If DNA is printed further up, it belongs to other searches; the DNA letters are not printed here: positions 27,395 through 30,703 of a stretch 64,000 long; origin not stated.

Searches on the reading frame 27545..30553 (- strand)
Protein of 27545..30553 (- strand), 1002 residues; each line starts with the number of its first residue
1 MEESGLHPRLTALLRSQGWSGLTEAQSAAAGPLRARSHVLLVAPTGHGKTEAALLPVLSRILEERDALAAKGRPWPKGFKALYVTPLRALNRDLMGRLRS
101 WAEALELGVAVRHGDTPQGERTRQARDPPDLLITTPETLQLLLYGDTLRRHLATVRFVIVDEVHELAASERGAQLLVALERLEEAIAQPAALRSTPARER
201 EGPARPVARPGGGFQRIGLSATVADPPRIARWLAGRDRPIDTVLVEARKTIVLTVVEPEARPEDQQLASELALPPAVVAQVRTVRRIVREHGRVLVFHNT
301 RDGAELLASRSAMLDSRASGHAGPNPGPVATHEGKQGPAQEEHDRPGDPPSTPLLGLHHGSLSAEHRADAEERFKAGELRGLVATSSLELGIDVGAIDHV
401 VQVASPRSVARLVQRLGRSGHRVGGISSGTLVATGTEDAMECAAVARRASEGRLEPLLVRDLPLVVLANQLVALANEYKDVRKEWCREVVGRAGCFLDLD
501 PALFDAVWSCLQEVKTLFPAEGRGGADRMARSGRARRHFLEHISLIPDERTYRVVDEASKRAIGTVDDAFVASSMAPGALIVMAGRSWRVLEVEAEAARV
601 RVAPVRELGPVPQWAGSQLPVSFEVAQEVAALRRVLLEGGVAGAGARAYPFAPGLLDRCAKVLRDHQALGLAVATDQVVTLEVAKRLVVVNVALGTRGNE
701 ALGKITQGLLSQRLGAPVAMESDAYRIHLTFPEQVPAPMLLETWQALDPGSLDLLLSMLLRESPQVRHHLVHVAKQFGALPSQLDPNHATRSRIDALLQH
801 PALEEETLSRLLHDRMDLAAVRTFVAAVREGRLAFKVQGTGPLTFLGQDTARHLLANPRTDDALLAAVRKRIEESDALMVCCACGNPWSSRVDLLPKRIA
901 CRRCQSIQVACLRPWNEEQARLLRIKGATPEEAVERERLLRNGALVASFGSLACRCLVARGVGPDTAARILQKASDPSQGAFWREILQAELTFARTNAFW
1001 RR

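Call 11: search_protein_families(library=pfam, proteins=[window:27545-30553:-], max_evalue=0.01)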
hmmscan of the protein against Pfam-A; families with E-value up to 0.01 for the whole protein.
window:27545-30553:- (1002 aa): 5 families
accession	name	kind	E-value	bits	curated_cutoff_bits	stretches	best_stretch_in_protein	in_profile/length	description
PF00270.35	DEAD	-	1.9e-27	96.5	26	1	23-224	1-161/167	DEAD/DEAH box helicase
PF08494.16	DEAD_assoc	-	2e-17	64.1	23.5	1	675-837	3-181/191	DEAD/H associated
PF00271.37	Helicase_C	-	5.4e-17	62.5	23.5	1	358-420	45-107/110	Helicase conserved C-terminal domain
PF19306.5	WH_Lhr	-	9.9e-12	45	27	1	449-604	3-162/168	Large helicase-related protein, winged helix domain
PF04851.21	ResIII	-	1.4e-06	28.8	22.5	1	34-175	21-146/164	Type III restriction enzyme, res subunit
